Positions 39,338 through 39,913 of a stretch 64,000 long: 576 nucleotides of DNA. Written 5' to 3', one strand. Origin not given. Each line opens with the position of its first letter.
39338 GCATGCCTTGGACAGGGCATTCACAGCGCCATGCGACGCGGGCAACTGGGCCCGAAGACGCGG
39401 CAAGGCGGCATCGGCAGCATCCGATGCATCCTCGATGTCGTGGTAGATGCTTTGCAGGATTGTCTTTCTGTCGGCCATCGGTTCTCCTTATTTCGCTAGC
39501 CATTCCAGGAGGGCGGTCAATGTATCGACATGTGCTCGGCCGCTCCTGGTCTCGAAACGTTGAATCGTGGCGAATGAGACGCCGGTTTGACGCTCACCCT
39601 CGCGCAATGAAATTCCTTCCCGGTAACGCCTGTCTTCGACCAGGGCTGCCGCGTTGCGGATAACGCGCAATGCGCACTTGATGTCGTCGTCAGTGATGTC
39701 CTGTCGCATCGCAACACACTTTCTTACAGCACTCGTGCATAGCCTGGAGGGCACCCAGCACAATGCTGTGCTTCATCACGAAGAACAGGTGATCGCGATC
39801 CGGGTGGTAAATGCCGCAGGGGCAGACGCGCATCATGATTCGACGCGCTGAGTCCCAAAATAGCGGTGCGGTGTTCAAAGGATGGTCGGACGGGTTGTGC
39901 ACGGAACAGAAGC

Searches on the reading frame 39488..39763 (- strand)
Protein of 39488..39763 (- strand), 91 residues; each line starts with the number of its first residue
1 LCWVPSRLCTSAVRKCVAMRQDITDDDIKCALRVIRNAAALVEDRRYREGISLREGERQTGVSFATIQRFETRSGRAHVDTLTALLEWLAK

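Call 38: search_protein_families(library=pfam, alignment_id=A1, max_evalue=0.001)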
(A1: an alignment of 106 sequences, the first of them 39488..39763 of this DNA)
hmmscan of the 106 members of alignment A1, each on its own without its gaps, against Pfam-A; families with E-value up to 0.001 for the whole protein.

A. member 1, window:39488-39763:- (91 aa): 0 families

B. families by the number of members that match (of 106 scanned): 17 families
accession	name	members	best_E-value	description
PF25109.1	HAD_PNKP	1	3.4e-37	Polynucleotide kinase PNKP phosphatase domain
PF06737.19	Transglycosylas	1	4.6e-33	Transglycosylase-like domain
PF11774.14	Lsr2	1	4.1e-26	Lsr2 dimerization domain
PF01370.27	Epimerase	1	4.8e-24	NAD dependent epimerase/dehydratase family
PF10127.15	RlaP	1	2.5e-16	RNA repair pathway DNA polymerase beta family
PF17289.8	Terminase_6C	1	4.2e-15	Terminase RNaseH-like domain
PF16363.11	GDP_Man_Dehyd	1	6.1e-15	GDP-mannose 4,6 dehydratase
PF18143.6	HAD_SAK_2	1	5.3e-13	HAD domain in Swiss Army Knife RNA repair proteins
PF23359.1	Lsr2_DNA-bd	1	1.2e-12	Lsr2 DNA-binding domain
PF03237.21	Terminase_6N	1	7.1e-11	Terminase large subunit, T4likevirus-type, N-terminal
PF01476.26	LysM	1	4.6e-08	LysM domain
PF02719.21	Polysacc_synt_2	1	2.1e-07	Polysaccharide biosynthesis protein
PF04321.23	RmlD_sub_bind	1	0.00022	RmlD substrate binding domain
PF13148.11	DUF3987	1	0.00027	Protein of unknown function (DUF3987)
PF03819.22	MazG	1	0.00033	MazG nucleotide pyrophosphohydrolase domain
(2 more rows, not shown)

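Call 39: search_protein_families(library=phrogs, alignment_id=A1, max_evalue=0.00001)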
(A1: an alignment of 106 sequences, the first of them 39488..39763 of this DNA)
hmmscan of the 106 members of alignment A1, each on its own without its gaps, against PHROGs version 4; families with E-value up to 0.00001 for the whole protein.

A. member 1, window:39488-39763:- (91 aa): 0 families

B. families by the number of members that match (of 106 scanned): 32 families (the first 25 are shown)
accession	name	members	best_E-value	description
phrog_572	-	4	2.3e-15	-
phrog_4285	-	1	4.9e-88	transposase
phrog_505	-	1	2.4e-39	polynucleotide kinase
phrog_979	-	1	4.4e-34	terminase large subunit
phrog_1223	-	1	6.3e-31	nucloid associated Lsr2-like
phrog_29757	-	1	1e-30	transglycosylase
phrog_28894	-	1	1.5e-29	DNA polymerase/primase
phrog_388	-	1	1.8e-29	nucleotidyltransferase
phrog_38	-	1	1.8e-29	terminase large subunit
phrog_11515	-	1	1.5e-25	DNA polymerase/primase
phrog_415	-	1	1.5e-23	polynucleotide kinase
phrog_540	-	1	5.3e-20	nucleotide-sugar epimerase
phrog_645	-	1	1.5e-18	Rnase E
phrog_6509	-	1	2.3e-17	Lsr2-like DNA bridging protein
phrog_2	-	1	9e-17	terminase large subunit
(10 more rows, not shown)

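Call 52: search_protein_families(library=pfam, max_evalue=0.01, proteins=[window:39488-39763:-])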
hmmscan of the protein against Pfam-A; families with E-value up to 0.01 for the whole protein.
window:39488-39763:- (91 aa): 2 families
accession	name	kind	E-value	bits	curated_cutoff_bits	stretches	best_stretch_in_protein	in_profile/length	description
PF01381.28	HTH_3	-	0.0014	19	23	1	45-87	2-46/55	Helix-turn-helix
PF13560.12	HTH_31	-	0.0031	18.2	27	1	40-87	4-52/64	Helix-turn-helix domain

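Call 77: search_protein_families(library=phrogs, max_evalue=0.01, proteins=[window:39488-39763:-])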
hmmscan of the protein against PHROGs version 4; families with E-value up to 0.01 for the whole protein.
window:39488-39763:- (91 aa): 0 families

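Call 82: find_homologous_proteins(query=window:39488-39763:-, max_evalue=0.001)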
Query window:39488-39763:- (91 aa): 1 proteins with E <= 0.001 among 1 candidates.
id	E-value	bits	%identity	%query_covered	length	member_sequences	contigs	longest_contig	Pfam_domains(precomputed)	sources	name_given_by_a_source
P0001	5.8e-39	149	100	80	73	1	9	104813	-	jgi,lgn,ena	-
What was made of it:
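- Tried and rejected: The XRE-like protein has no homologues outside this phage (call 82).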
